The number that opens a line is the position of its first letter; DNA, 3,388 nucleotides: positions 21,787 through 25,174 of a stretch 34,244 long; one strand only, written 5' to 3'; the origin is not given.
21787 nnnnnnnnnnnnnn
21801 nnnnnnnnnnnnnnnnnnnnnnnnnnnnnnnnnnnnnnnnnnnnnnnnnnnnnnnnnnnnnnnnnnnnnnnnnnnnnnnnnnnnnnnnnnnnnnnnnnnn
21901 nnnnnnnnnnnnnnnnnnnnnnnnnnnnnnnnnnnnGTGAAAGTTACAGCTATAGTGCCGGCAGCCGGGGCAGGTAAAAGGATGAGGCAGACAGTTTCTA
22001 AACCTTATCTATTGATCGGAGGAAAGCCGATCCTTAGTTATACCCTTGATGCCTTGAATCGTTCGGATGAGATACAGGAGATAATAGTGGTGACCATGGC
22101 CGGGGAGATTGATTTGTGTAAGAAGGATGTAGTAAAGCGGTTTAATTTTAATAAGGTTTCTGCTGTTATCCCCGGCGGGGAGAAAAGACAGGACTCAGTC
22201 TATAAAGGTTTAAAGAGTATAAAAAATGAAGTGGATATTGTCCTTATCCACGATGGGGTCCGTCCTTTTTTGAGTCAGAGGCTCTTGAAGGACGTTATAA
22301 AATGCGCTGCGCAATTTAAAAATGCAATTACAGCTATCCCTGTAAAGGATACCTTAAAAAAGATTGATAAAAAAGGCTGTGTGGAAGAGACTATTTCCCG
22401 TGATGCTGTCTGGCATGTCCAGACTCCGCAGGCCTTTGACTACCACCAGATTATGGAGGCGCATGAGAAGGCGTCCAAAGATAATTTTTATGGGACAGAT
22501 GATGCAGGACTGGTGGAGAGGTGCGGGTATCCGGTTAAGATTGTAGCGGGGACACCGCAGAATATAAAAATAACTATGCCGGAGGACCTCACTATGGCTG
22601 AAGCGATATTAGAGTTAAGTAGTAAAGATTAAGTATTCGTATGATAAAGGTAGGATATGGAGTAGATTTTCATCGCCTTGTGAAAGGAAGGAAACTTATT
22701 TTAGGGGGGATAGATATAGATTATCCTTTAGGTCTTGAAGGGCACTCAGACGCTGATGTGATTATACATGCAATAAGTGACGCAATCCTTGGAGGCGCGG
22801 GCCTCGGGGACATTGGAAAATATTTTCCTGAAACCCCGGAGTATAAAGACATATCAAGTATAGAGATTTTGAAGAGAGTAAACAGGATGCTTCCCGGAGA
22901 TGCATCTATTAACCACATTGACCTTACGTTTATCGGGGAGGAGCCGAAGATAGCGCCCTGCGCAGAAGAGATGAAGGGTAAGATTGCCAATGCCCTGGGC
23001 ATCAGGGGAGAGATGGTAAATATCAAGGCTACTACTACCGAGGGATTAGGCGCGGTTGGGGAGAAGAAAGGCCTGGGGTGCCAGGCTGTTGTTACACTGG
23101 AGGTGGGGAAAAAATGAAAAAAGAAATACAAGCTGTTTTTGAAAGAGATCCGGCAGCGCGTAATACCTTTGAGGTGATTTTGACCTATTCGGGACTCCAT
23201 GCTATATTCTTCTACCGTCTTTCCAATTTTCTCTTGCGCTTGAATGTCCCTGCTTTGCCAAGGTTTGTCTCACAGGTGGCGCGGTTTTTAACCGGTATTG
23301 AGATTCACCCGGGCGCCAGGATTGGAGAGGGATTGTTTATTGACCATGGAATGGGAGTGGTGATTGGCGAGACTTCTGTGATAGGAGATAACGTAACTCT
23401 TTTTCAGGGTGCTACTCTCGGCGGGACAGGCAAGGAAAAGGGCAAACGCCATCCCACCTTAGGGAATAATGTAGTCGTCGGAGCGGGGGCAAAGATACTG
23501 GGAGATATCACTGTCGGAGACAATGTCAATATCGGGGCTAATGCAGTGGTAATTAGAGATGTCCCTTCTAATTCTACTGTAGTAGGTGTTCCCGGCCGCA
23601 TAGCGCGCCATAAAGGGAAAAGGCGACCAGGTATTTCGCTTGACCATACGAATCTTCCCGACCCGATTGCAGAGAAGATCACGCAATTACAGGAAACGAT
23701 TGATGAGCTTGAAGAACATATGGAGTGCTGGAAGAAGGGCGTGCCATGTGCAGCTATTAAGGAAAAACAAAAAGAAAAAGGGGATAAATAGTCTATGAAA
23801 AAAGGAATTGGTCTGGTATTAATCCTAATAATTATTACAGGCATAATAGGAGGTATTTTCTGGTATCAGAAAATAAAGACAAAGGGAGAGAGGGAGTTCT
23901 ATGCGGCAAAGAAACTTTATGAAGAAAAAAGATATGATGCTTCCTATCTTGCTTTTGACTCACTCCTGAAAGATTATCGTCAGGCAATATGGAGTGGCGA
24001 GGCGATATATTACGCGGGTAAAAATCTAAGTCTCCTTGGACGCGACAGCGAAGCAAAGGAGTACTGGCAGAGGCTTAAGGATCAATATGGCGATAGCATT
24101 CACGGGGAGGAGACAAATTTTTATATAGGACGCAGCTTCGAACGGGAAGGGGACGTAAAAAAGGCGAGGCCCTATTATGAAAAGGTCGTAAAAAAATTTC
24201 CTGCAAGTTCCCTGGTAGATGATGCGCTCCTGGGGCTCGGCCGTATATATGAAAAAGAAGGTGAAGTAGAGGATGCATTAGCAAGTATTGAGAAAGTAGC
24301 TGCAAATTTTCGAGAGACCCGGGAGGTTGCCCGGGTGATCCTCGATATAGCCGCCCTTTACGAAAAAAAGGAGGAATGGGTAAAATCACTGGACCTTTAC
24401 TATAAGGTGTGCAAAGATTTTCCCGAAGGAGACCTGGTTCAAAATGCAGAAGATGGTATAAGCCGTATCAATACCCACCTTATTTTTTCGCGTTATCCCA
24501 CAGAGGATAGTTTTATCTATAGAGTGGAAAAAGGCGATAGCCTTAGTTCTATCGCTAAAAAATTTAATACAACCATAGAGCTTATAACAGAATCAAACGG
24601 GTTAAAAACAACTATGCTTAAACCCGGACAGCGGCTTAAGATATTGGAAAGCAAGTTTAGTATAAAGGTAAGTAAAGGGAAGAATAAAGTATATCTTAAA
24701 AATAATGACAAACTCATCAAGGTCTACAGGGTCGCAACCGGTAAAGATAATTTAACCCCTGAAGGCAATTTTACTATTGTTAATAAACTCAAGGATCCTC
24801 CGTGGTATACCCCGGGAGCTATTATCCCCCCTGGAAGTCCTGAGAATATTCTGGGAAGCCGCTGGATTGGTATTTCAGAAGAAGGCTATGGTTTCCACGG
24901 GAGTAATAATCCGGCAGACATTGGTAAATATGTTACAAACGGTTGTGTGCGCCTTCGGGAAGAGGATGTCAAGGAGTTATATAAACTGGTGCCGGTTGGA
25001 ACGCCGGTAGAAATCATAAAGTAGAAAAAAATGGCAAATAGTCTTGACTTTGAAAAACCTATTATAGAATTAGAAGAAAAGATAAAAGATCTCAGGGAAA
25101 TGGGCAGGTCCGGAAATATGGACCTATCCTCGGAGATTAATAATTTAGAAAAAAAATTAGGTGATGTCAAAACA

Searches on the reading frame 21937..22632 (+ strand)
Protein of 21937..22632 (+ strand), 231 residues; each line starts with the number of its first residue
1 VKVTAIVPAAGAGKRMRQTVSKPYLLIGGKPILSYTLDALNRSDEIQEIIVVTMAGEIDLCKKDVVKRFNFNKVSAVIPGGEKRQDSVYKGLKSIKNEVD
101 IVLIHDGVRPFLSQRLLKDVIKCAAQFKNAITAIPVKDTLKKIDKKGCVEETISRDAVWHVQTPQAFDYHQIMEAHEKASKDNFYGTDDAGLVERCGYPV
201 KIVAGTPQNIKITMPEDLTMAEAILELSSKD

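Call 27: search_protein_families(library=pfam, proteins=[window:21937-22632:+])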
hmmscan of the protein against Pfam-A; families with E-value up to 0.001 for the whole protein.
window:21937-22632:+ (231 aa): 4 families
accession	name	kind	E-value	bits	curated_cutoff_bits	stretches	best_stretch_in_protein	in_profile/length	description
PF01128.25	IspD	-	1.7e-69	234.4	27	1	3-226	1-220/221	2-C-methyl-D-erythritol 4-phosphate cytidylyltransferase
PF12804.13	NTP_transf_3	-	2.5e-10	41.2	27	1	5-134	1-121/160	MobA-like NTP transferase domain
PF02348.25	CTP_transf_3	-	4.9e-10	40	22.6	1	5-142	2-128/217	Cytidylyltransferase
PF00483.29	NTP_transferase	-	5.1e-05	23.4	21.2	1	5-136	2-140/245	Nucleotidyl transferase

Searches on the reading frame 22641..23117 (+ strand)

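Call 27: search_protein_families(library=pfam, proteins=[window:22641-23117:+])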
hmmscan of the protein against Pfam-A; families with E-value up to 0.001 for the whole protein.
window:22641-23117:+ (158 aa): 1 family
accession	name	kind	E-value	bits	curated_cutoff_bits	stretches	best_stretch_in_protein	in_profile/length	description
PF02542.21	YgbB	-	1.9e-56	191.1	26.7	1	2-153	1-154/155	YgbB family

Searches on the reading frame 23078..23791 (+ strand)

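Call 27: search_protein_families(library=pfam, proteins=[window:23078-23791:+])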
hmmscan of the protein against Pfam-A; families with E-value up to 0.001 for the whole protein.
window:23078-23791:+ (237 aa): 3 families
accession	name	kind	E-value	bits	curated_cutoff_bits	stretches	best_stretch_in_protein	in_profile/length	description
PF00132.30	Hexapep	-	1e-13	50.8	27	1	125-159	1-35/36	Bacterial transferase hexapeptide (six repeats)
PF14602.12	Hexapep_2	-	8.6e-06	25.8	27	0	144-158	2-16/34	Hexapeptide repeat of succinyl-transferase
PF06426.19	SATase_N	-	0.00019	22.1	21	1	11-43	71-103/105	Serine acetyltransferase, N-terminal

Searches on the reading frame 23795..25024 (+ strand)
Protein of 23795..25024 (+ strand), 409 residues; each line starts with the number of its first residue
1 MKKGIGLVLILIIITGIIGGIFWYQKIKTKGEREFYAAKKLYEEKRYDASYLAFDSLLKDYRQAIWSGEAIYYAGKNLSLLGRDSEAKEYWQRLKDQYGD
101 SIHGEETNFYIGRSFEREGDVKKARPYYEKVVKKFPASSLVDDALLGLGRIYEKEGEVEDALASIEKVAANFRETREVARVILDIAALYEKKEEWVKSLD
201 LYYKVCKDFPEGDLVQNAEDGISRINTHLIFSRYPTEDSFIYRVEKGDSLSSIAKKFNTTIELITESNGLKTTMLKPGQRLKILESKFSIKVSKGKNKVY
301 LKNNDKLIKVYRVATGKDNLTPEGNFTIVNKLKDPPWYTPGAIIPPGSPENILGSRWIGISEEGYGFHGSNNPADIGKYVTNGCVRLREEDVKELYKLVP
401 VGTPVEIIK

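Call 27: search_protein_families(library=pfam, proteins=[window:23795-25024:+])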
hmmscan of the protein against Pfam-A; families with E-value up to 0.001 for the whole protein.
window:23795-25024:+ (409 aa): 15 families
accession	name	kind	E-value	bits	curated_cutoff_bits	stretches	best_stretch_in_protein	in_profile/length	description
PF03734.19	YkuD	-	9.6e-26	91.6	23.4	1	289-407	3-146/146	L,D-transpeptidase catalytic domain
PF13174.12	TPR_6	-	3.9e-18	65.2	26.3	1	109-138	4-33/33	Tetratricopeptide repeat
PF01476.26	LysM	-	7.4e-15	55.1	20.9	1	242-283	1-42/43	LysM domain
PF13428.12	TPR_14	-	1.2e-09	38.4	23.5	0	110-139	6-35/44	Tetratricopeptide repeat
PF13176.12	TPR_7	-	7.9e-09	35.4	27.9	0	144-168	1-25/36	Tetratricopeptide repeat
PF07719.23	TPR_2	-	8.9e-09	35.2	27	0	107-137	3-33/34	Tetratricopeptide repeat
PF14559.12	TPR_19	-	1.7e-08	35.1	25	1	118-180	4-63/68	Tetratricopeptide repeat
PF13432.12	TPR_16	-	2.3e-07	31.6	32.7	1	112-170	4-59/65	Tetratricopeptide repeat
PF09976.15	TPR_21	-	6.7e-07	29.7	25.5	1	83-170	54-141/193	Tetratricopeptide repeat-like domain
PF13424.12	TPR_12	-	8.7e-07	29.5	30.1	0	144-206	5-72/77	Tetratricopeptide repeat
PF13181.12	TPR_8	-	8.1e-06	26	25.7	0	143-168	2-27/34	Tetratricopeptide repeat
PF13525.12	YfiO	-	1.2e-05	25.6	25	0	117-178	17-78/203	Outer membrane lipoprotein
PF00515.34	TPR_1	-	1.2e-05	25.3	27.8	0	143-168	2-27/34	Tetratricopeptide repeat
PF25062.1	ARM_TT21_N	-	2.9e-05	24.4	40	1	58-172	89-198/222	Tetratricopeptide repeat protein 21 N-terminal ARM repeat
PF23473.1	LysM3_LYK4_5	-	7.3e-05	23.2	29.3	1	242-273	5-36/48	LYK4/5 LysM3 domain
